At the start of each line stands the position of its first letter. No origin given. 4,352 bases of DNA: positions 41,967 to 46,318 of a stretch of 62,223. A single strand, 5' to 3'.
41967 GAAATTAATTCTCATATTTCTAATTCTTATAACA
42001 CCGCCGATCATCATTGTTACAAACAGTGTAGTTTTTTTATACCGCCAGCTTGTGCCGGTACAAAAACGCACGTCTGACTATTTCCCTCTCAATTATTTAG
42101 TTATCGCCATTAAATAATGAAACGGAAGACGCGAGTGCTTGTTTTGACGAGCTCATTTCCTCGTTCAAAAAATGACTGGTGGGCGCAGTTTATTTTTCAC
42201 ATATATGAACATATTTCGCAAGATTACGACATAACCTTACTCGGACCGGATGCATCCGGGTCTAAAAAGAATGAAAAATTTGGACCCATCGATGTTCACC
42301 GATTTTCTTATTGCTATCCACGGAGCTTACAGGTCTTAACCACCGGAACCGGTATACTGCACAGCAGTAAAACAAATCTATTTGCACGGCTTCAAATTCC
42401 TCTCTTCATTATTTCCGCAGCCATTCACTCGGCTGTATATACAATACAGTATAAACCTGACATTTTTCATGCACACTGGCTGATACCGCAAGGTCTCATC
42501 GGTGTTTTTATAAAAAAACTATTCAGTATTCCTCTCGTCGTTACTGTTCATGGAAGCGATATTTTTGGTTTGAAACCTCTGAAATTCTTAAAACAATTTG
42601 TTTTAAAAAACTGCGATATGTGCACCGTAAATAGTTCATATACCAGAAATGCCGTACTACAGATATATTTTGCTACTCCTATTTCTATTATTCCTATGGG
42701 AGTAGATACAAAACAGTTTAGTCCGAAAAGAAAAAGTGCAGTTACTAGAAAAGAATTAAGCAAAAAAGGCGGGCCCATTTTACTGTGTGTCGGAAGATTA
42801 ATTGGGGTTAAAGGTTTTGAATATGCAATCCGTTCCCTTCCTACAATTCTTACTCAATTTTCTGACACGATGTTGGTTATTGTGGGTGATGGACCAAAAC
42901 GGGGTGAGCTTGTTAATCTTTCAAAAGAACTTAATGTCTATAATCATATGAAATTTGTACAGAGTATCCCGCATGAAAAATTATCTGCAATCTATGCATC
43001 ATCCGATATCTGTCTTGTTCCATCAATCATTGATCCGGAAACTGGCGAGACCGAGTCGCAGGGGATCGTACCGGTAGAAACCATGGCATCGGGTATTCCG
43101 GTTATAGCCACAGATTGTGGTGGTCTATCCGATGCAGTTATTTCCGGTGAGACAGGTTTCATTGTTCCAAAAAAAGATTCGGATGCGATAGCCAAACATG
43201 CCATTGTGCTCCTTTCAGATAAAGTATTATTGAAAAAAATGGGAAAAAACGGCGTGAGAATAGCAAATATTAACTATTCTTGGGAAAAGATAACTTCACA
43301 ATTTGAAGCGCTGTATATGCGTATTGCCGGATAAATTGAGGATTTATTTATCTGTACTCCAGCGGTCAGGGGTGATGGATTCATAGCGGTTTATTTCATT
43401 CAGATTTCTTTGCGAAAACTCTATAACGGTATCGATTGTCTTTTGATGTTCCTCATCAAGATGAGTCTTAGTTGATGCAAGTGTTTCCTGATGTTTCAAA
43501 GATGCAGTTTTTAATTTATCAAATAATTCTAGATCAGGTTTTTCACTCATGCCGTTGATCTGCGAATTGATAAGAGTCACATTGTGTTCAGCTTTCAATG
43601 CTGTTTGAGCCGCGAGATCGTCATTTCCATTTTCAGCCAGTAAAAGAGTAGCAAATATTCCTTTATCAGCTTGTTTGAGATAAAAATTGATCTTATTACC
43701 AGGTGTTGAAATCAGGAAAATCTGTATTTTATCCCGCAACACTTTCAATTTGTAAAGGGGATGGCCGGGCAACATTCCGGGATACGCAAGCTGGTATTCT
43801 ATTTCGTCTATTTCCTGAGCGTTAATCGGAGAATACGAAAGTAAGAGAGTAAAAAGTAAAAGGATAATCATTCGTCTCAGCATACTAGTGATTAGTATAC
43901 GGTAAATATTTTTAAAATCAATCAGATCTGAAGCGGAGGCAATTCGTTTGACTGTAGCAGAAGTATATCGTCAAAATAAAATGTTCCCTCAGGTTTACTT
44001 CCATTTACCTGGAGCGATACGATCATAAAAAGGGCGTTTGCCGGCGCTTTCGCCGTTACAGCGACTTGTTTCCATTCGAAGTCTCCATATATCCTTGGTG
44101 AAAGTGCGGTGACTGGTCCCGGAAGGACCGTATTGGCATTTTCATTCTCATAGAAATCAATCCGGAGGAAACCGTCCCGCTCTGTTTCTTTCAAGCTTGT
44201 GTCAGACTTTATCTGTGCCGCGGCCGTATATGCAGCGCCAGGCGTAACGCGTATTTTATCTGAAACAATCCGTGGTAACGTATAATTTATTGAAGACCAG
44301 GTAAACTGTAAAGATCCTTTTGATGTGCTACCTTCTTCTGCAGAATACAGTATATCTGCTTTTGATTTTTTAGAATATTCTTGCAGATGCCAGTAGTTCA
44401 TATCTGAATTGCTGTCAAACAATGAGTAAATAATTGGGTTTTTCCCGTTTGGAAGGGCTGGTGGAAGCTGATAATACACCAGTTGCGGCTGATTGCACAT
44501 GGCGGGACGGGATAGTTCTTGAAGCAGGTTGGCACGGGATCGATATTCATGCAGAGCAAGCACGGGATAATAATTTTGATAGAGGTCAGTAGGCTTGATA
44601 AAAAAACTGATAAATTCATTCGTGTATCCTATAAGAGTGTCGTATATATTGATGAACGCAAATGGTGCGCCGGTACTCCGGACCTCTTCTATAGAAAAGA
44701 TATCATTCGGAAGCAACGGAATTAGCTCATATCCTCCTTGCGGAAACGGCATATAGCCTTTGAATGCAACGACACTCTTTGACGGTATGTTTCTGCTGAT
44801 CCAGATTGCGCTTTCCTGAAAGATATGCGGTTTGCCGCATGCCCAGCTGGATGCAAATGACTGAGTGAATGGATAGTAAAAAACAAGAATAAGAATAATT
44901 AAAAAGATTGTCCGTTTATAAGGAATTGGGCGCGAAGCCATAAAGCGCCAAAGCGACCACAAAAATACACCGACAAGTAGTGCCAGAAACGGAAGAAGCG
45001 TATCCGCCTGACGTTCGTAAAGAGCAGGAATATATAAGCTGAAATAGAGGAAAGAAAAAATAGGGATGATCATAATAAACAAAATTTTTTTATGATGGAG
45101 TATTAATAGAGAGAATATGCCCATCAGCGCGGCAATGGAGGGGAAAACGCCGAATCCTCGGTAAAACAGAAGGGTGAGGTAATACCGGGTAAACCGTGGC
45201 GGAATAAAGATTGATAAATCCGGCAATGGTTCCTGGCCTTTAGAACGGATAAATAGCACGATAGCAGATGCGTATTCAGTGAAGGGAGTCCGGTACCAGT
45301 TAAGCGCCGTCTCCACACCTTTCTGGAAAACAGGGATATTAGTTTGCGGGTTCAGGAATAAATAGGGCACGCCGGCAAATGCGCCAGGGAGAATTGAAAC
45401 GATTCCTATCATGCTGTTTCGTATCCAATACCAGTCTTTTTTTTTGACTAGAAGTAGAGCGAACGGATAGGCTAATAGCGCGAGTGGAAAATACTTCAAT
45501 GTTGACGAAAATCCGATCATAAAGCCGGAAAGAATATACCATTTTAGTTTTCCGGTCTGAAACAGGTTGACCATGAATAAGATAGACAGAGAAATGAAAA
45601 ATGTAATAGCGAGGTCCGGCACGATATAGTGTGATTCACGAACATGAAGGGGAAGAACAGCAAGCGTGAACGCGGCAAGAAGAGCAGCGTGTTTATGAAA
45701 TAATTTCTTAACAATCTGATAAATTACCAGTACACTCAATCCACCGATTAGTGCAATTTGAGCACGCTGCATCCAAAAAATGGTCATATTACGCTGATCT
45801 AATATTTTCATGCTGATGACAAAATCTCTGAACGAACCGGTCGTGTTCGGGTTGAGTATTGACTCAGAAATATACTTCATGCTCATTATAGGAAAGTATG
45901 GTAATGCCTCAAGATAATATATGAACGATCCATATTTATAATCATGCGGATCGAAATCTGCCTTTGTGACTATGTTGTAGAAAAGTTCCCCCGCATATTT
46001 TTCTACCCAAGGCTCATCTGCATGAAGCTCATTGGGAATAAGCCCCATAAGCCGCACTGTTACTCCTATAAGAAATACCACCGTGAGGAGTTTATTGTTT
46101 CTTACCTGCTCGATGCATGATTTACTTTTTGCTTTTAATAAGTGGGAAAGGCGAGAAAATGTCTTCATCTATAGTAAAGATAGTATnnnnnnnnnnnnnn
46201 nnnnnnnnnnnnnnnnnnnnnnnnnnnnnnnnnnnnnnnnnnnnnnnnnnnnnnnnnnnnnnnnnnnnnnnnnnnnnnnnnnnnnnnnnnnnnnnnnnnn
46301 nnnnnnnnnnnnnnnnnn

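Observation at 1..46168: Nineteen GT-C-fold membrane glycosyltransferase genes from at least 7 families packed into ~46 kb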

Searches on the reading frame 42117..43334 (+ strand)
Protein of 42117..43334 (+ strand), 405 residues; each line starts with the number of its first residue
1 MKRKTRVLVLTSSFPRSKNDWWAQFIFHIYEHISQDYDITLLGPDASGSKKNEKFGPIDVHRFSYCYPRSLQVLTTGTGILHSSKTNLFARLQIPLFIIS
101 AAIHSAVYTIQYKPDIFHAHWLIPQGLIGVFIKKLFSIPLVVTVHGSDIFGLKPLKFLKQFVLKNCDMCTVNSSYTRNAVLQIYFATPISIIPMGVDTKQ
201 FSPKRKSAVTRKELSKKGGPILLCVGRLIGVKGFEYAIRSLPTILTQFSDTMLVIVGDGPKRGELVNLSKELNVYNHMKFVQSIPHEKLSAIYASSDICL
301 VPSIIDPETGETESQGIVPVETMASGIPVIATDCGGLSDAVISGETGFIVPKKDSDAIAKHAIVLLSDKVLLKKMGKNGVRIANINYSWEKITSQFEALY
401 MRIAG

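Call 7: search_protein_families(library=pfam, max_evalue=0.01, proteins=[window:42117-43334:+])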
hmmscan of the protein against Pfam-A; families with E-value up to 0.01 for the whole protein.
window:42117-43334:+ (405 aa): 8 families
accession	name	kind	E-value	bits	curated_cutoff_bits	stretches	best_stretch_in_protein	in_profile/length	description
PF00534.26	Glycos_transf_1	-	2.5e-39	135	26.4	1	211-379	7-169/172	Glycosyl transferases group 1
PF13692.12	Glyco_trans_1_4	-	2.2e-32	112.7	27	1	220-368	2-142/142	Glycosyl transferases group 1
PF13439.12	Glyco_transf_4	-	1.4e-15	58.1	28.5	1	60-199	37-169/170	Glycosyltransferase Family 4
PF13477.12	Glyco_trans_4_2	-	2.8e-08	34.5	23.4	1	111-163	72-125/139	Glycosyl transferase 4-like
PF13579.12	Glyco_trans_4_4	-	3e-07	31.4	29.7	1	37-195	19-158/158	Glycosyl transferase 4-like domain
PF00982.27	Glyco_transf_20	-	0.00015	21.1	32.5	0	143-249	193-305/473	Glycosyltransferase family 20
PF20706.3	GT4-conflict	-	0.00018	21.1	26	1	208-341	186-320/385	Family 4 Glycosyltransferase in conflict systems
PF13524.12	Glyco_trans_1_2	-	0.00037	20.9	25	1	272-396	27-142/144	Glycosyl transferase-like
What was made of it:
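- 42117..43334 (+): GT4 glycosyltransferase. Pfam 2.5e-39 (call 7).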

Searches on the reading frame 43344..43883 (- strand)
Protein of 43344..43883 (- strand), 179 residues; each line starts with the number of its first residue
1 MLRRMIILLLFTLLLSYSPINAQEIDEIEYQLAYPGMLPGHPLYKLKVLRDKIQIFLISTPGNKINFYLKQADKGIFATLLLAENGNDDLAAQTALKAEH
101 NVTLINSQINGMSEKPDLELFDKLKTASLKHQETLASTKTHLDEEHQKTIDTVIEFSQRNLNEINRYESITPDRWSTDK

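Call 7: search_protein_families(library=pfam, max_evalue=0.01, proteins=[window:43344-43883:-])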
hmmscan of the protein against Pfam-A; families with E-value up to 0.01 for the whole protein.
window:43344-43883:- (179 aa): 1 family
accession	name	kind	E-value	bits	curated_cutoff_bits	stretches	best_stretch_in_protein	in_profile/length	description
PF18915.5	DUF5667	-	1.9e-10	41.5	27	1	36-144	1-98/99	Domain of unknown function (DUF5667)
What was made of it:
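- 43344..43883 (-): Second secreted DUF5667 protein, directly downstream of a GT-C. Pfam DUF5667 1.9e-10 (call 7).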

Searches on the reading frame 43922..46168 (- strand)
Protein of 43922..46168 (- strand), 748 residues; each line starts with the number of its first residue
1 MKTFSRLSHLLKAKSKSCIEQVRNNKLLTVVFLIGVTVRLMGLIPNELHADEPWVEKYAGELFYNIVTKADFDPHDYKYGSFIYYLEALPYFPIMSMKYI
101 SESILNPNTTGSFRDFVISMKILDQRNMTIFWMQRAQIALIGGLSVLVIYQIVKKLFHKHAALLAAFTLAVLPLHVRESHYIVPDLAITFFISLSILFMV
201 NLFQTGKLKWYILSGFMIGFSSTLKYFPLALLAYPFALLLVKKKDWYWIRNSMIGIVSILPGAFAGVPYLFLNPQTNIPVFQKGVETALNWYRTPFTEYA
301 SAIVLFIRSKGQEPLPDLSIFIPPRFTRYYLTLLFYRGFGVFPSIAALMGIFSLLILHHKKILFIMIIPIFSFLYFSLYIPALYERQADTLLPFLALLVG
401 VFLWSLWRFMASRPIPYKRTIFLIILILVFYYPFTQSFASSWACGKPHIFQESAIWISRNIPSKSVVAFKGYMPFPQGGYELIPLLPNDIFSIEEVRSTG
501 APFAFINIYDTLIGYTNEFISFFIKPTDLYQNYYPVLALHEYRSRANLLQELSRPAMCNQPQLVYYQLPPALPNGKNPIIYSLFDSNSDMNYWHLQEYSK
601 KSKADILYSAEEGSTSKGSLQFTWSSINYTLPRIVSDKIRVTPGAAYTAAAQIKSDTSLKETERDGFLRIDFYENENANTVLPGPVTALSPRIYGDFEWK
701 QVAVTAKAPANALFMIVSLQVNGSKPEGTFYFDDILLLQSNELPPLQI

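Call 5: search_protein_families(library=pfam, max_evalue=0.01, proteins=[window:43922-46168:-])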
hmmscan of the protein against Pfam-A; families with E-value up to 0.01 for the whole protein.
window:43922-46168:- (748 aa): 2 families
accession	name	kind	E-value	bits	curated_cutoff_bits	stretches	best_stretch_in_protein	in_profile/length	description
PF13231.12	PMT_2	-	1.7e-15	58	26.1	1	128-258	22-147/160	Dolichyl-phosphate-mannose-protein mannosyltransferase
PF02366.24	PMT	-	4.8e-11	43.1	22.7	1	129-234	81-191/245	Dolichyl-phosphate-mannose-protein mannosyltransferase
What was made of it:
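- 43922..46168 (-): PMT/PMT_2 GT-C (748 aa) with an unassigned C-terminal domain of about 300 aa. Pfam PMT_2 58 bits (call 5).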

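Call 13: search_protein_families(library=ncbifam, max_evalue=1, proteins=[window:43922-46168:-])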
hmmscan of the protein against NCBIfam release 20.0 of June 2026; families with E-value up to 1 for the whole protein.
window:43922-46168:- (748 aa): 2 families
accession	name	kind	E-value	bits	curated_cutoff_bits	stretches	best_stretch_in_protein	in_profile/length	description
TIGR03663.1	TIGR03663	subfamily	6e-05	22.2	126.25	1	134-242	73-183/435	flippase activity-associated protein Agl23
TIGR04154.1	archaeo_STT3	subfamily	0.0026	16.2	450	1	137-207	101-174/831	oligosaccharyl transferase, archaeosortase A system-associated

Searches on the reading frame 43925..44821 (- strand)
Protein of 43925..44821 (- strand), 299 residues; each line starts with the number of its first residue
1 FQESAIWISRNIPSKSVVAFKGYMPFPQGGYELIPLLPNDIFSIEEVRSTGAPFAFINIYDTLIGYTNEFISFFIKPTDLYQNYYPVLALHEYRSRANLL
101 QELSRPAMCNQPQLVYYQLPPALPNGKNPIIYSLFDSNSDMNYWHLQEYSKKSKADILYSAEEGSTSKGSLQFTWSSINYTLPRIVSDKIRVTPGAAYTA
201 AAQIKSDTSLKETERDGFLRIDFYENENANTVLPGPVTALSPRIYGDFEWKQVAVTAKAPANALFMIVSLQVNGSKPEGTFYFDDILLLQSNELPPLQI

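Call 59: search_solved_structures(query=window:43925-44821:-, max_evalue=1)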
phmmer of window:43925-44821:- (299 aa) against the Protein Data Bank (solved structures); distinct sequences matched with E-value up to 1: 2.
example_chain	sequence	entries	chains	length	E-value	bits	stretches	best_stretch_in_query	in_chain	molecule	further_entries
5xot_E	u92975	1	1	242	0.66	12.6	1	123-241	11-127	The beta chain of TU55 TCR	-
7eqx_A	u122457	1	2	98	0.99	12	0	117-150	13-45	Carboxypeptidase B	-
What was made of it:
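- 43922..46168 (-): The C-terminal domain has no PDB match (call 59).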
